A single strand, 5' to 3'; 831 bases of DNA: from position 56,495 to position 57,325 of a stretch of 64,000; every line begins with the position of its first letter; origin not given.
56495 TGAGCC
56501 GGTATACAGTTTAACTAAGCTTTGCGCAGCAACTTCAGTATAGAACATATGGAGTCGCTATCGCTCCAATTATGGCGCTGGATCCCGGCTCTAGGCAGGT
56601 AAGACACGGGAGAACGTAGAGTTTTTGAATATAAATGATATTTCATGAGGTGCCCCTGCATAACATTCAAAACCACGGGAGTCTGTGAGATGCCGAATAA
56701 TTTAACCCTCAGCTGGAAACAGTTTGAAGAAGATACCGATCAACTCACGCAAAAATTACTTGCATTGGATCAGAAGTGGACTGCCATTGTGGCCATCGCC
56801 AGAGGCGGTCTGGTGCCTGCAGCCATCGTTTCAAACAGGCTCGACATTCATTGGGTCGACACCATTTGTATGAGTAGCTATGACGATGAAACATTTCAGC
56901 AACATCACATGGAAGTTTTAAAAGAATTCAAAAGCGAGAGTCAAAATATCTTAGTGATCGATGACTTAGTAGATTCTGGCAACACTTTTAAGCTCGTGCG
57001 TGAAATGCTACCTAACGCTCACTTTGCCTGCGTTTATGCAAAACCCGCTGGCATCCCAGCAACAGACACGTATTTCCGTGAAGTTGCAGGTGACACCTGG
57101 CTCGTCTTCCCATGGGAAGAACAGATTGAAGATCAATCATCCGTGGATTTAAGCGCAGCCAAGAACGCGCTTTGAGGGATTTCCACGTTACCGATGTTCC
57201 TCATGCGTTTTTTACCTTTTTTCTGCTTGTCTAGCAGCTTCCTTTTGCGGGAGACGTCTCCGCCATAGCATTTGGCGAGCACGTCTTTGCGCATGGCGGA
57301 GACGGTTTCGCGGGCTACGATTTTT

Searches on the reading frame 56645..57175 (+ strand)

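Call 79: search_protein_families(library=pfam, proteins=[window:56645-57175:+], max_evalue=0.001)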
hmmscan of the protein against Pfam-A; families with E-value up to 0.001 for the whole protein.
window:56645-57175:+ (176 aa): 1 family
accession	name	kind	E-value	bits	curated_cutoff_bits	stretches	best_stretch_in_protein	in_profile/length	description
PF00156.33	Pribosyltran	-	1.5e-18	67.1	26.3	1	24-161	8-155/158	Phosphoribosyl transferase domain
